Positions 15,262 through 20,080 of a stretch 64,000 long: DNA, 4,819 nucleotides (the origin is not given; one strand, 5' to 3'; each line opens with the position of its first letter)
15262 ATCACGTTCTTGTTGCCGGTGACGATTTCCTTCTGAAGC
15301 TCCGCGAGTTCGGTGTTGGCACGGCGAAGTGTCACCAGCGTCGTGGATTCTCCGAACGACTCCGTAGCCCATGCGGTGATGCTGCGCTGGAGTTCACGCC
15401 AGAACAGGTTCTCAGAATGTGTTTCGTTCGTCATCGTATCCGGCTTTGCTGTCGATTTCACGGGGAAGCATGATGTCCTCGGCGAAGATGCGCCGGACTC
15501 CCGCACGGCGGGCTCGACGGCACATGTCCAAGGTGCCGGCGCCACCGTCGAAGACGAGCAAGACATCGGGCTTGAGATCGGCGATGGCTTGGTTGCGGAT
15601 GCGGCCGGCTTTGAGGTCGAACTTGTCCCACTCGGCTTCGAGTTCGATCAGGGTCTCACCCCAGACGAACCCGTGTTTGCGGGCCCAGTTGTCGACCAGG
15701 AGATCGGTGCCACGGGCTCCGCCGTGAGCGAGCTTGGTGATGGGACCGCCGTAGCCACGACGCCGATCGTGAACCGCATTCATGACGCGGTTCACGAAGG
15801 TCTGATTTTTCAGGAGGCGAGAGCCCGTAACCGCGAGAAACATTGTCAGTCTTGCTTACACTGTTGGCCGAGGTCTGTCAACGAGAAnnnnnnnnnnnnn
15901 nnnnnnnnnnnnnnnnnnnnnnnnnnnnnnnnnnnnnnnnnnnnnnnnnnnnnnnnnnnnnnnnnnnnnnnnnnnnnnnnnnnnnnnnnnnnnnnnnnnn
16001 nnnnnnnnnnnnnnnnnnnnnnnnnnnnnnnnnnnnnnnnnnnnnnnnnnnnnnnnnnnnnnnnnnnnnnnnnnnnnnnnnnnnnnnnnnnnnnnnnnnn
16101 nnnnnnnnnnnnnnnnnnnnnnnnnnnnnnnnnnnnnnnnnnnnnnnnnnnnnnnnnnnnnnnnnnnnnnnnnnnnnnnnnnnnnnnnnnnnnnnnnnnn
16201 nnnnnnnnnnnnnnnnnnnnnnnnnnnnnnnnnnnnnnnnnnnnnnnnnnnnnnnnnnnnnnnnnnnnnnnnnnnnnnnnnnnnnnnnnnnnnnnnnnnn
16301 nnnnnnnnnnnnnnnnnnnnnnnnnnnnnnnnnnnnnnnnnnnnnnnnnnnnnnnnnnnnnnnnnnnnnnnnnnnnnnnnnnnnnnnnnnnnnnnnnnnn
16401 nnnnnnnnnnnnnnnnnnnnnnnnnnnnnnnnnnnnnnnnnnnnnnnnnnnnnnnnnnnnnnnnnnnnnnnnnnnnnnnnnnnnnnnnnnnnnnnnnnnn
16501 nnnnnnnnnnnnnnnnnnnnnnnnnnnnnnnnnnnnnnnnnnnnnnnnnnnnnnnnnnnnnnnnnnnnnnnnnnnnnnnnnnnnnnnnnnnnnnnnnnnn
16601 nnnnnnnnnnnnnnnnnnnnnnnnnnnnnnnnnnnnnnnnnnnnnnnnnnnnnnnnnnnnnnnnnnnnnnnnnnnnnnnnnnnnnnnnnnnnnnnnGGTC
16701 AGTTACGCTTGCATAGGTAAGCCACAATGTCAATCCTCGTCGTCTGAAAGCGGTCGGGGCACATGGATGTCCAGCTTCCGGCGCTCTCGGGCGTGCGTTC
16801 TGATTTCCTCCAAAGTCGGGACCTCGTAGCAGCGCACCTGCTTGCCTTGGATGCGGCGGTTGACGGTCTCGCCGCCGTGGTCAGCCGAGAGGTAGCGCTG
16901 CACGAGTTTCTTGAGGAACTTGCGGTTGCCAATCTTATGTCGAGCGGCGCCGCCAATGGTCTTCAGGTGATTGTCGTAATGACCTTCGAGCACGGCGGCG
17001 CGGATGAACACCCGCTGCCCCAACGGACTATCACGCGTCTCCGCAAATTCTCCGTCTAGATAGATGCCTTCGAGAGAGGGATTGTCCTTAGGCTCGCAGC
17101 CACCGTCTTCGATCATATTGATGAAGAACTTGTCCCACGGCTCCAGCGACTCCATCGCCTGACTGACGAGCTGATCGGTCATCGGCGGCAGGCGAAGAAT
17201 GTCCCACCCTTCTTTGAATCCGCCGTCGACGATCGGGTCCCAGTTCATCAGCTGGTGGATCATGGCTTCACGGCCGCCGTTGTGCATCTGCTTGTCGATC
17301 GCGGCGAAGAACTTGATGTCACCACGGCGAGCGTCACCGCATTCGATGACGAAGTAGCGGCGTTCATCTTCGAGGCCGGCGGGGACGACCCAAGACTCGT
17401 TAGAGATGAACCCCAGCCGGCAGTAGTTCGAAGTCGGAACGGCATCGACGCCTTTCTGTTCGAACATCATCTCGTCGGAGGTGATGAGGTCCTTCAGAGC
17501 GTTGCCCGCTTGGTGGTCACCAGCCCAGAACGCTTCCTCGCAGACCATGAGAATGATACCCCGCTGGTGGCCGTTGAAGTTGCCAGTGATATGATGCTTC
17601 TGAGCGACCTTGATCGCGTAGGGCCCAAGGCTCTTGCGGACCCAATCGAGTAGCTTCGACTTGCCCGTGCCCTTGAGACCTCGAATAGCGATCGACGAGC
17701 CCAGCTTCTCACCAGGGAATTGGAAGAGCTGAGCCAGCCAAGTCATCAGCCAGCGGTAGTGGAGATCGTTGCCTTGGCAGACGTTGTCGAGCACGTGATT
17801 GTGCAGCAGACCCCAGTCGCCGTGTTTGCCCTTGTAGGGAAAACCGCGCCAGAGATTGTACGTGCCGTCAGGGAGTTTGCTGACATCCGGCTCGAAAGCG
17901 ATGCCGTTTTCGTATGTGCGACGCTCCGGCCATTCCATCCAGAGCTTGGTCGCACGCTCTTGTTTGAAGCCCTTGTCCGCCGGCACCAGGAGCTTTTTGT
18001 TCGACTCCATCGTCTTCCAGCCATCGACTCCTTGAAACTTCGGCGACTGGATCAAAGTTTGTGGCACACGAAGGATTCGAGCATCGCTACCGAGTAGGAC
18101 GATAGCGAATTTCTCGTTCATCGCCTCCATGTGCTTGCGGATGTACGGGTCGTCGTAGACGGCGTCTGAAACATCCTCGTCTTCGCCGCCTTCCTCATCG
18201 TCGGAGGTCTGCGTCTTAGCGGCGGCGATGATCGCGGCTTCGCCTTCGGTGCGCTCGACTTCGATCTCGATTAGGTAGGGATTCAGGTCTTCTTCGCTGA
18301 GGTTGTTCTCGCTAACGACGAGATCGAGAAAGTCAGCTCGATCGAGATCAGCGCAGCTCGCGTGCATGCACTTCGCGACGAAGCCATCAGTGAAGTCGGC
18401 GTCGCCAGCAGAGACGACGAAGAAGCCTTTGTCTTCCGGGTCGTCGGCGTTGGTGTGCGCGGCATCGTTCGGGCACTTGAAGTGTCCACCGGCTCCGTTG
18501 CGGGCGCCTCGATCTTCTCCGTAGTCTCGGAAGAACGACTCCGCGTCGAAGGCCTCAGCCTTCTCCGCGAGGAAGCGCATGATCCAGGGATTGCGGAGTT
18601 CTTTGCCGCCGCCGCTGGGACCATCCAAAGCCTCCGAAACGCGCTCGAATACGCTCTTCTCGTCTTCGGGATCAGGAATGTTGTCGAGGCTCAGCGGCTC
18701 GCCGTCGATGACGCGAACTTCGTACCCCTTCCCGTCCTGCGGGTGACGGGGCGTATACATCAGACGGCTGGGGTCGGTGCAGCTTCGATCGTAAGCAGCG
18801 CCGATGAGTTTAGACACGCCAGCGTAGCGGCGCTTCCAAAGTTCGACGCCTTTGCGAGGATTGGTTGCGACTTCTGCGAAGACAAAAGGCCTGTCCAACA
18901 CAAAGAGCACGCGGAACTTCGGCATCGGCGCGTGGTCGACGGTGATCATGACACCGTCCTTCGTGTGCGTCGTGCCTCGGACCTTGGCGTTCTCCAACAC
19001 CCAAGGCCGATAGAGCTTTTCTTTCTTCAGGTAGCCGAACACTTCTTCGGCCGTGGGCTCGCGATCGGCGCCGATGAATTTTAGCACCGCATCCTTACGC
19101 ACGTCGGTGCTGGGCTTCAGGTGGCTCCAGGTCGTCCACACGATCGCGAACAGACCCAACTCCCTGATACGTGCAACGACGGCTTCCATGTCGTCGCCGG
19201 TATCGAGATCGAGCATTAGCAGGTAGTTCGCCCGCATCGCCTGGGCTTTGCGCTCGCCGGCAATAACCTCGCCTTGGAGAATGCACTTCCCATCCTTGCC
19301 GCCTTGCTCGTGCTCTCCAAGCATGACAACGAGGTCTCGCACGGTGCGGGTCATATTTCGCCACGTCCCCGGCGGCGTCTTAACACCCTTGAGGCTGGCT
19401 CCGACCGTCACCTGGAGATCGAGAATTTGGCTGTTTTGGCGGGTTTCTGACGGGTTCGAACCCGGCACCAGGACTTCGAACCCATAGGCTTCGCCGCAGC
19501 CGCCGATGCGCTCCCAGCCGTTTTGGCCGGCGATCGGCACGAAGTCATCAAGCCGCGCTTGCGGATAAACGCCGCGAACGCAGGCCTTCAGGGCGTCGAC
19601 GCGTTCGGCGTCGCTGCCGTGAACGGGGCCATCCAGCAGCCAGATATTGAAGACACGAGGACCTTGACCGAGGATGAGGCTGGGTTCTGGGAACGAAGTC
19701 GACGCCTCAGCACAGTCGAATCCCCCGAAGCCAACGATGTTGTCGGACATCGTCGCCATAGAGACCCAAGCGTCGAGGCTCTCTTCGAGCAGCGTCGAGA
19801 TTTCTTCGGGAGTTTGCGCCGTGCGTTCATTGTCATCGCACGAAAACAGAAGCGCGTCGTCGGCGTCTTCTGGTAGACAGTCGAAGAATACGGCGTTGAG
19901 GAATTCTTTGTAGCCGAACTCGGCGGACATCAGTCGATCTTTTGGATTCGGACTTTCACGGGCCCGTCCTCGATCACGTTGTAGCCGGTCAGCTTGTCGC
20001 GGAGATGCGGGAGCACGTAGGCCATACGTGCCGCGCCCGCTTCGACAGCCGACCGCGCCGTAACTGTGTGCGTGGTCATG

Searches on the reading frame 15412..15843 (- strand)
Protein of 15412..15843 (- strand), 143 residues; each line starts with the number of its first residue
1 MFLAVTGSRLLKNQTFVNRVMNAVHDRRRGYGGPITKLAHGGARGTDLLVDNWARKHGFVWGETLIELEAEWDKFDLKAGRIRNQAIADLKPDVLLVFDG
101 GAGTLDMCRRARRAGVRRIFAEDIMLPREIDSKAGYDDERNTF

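Call 15: search_protein_families(library=phrogs, proteins=[window:15412-15843:-], max_evalue=0.01)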
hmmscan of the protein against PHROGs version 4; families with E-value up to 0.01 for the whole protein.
window:15412-15843:- (143 aa): 1 family
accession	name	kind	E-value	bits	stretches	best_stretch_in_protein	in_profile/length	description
phrog_289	-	other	3.6e-18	66.7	1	3-120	25-137/500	GTP-binding domain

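Call 46: search_protein_families(library=pfam, proteins=[window:15412-15843:-], max_evalue=0.01)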
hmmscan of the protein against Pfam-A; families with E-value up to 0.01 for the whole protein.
window:15412-15843:- (143 aa): 1 family
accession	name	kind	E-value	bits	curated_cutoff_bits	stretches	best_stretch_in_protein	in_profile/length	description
PF10686.14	YAcAr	-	5.7e-09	36.1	28.2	1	3-74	3-65/66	YspA, cpYpsA-related SLOG family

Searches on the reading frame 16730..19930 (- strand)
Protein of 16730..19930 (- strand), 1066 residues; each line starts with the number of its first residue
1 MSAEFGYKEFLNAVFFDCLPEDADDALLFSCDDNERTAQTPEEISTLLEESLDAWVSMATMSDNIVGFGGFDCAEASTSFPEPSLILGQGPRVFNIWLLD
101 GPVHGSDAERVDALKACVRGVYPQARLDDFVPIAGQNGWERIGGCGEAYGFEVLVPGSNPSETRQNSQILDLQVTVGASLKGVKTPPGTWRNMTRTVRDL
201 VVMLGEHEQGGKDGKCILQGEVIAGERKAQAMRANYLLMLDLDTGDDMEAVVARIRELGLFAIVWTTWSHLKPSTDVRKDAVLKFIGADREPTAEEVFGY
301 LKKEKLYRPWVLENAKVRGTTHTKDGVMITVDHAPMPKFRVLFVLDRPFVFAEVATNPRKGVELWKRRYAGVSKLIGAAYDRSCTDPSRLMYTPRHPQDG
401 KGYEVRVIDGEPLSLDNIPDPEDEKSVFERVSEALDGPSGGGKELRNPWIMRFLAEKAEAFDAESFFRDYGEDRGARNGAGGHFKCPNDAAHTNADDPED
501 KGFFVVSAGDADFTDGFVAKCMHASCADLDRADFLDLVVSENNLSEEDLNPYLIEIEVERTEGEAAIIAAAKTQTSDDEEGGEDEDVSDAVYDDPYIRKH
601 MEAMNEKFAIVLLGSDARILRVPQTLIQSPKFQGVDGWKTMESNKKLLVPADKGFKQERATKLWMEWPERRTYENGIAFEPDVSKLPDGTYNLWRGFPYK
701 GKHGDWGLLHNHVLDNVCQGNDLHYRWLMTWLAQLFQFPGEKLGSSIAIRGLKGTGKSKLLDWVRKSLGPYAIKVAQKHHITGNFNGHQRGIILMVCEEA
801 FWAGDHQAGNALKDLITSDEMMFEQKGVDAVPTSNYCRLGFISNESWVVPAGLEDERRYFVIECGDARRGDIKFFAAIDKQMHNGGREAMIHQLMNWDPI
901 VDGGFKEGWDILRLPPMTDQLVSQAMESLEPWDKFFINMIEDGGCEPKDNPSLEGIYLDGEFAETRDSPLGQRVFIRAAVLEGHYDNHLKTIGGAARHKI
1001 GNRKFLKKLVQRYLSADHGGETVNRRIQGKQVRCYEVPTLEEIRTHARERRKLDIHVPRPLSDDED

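Call 15: search_protein_families(library=phrogs, proteins=[window:16730-19930:-], max_evalue=0.01)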
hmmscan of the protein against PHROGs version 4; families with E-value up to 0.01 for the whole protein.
window:16730-19930:- (1066 aa): 7 families
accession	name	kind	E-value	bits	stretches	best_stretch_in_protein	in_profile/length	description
phrog_10537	-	unknown function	2.8e-70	238.5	1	186-579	234-635/1229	-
phrog_1156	-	DNA, RNA and nucleotide metabolism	3.1e-38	132.9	1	638-1030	437-823/855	DNA primase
phrog_1829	-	DNA, RNA and nucleotide metabolism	1e-25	91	1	688-1047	449-762/772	DNA primase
phrog_4762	-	unknown function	1.3e-10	40.9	1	685-886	453-646/822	-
phrog_2249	-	DNA, RNA and nucleotide metabolism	2.7e-06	27.3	1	660-769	424-553/802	DNA primase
phrog_9765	-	DNA, RNA and nucleotide metabolism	0.0016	17.4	0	372-418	159-206/939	DNA primase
phrog_256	-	DNA, RNA and nucleotide metabolism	0.0026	17.4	0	202-418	48-190/798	DNA helicase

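Call 16: search_dna_similar(query=window:16730-19930:-, collection=phages, mode=protein, max_rows=25)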
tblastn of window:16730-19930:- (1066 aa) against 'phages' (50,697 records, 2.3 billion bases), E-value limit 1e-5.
Records with a match: 490; places in all: 490; records where one place covers at least 80% of the query: 5.
Best place of each record, by identity: <60% 490.
By first word of the organism name: Pseudomonas 93; Salmonella 85; Vibrio 40; Caulobacter 39; Xanthomonas 24; Achromobacter 23; Klebsiella 23; Stenotrophomonas 14; Rhizobium 14; Brevundimonas 13; and 43 more.
By host as written in the record: - 40; Pseudomonas aeruginosa 35; Pseudomonas aeruginosa PAO1 23; Caulobacter vibrioides CB15 22; Salmonella enterica subsp. enterica serovar Typhimurium 20; Salmonella enterica 17; Pseudomonas aeruginosa PA14 10; Salmonella sp. 10; and 158 more.
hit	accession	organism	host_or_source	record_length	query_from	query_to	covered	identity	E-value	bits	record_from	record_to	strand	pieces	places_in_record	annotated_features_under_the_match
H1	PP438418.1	Microcystis phage Mwe-JY26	Microcystis wesenbergii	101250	8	1049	93%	40.0%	3e-110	679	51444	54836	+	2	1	hypothetical protein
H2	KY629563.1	Sphingobium phage Lacusarx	Sphingobium sp. IP1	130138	9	1055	98%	31.6%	1e-137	466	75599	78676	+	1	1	hypothetical protein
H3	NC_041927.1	Sphingobium phage Lacusarx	Sphingobium sp. IP1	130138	9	1055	98%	31.6%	1e-137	466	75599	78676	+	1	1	hypothetical protein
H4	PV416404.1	Erythrobacter phage XM05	Erythrobacter sp. JL475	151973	43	1055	95%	31.6%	1e-131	447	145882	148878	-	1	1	DNA primase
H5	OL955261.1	Erythrobacter phage vB_EliS-L02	Erythrobacter sp.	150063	171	1055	83%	34.4%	6e-139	469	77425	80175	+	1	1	hypothetical protein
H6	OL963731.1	Citromicrobium phage vB_CbaS-RXM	Citromicrobium bathyomarinum JL1366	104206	188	959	72%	36.7%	1e-133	453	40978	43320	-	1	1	bifunctional DNA primase/polymerase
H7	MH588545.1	Caulobacter phage CcrPW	Caulobacter vibrioides CB15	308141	8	572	53%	27.8%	1e-40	170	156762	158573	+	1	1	PE-PGRS family protein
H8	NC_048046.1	Caulobacter phage CcrPW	Caulobacter vibrioides CB15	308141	8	572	53%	27.8%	1e-40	170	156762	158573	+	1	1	PE-PGRS family protein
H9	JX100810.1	Caulobacter phage CcrColossus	Caulobacter crescentus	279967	8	570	53%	27.0%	2e-40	169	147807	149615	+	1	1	hypothetical protein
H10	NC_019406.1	Caulobacter phage CcrColossus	Caulobacter crescentus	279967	8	570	53%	27.0%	2e-40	169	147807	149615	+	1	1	hypothetical protein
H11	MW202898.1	Caudoviricetes sp.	Manatee Spring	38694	601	1048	42%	32.0%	5e-55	216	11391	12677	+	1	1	virulence associated protein E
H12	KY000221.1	Bordetella phage CN1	Bordetella bronchiseptica ATCC 10580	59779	594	1046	42%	31.3%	7e-50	199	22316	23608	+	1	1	integrase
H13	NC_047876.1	Bordetella phage CN1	Bordetella bronchiseptica ATCC 10580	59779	594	1046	42%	31.3%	7e-50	199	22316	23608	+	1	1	DNA primase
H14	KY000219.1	Bordetella phage CN2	Bordetella bronchiseptica ATCC 10580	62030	594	1046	42%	31.3%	1e-49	199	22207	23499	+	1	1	integrase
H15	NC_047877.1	Bordetella phage CN2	Bordetella bronchiseptica ATCC 10580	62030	594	1046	42%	31.3%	1e-49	199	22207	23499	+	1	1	DNA primase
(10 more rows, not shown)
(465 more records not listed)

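Call 21: find_related_loci(query=window:16730-19930:-, collection=viral_contigs, flank=4000)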
Query window:16730-19930:- (1066 aa) in viral_contigs; peptide patterns used: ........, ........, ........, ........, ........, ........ (x = any residue, [..] = any of these).
No stretch of DNA in the collection matches any of the patterns.

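Call 83: find_related_loci(query=A3, collection=metagenome_contigs, flank=4000)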
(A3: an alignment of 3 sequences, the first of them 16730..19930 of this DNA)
Query A3 (1066 aa) in metagenome_contigs; peptide patterns used: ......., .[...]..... (x = any residue, [..] = any of these).
221 stretches matched a pattern; 10 encode a relative of the query (tblastn E <= 1e-3); 10 distinct loci.
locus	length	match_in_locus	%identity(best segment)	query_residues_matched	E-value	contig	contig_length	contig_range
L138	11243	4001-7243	47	25-1058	0e+0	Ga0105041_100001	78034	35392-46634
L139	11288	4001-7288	47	8-1065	0e+0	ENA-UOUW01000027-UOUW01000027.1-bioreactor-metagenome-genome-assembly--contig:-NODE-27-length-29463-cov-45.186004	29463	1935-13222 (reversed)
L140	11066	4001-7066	32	24-1055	2e-151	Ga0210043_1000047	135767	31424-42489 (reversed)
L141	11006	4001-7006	33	43-1055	4e-150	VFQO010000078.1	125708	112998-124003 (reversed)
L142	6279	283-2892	36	188-1055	2e-150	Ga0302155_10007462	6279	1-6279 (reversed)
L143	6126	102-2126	46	440-1048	2e-134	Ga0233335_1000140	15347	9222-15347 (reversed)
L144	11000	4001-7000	32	43-1055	5e-148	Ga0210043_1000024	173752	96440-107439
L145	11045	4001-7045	32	31-1057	2e-149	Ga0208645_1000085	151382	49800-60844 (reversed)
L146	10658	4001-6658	35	188-1057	9e-150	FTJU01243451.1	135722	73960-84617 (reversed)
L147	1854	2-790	39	775-1055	8e-51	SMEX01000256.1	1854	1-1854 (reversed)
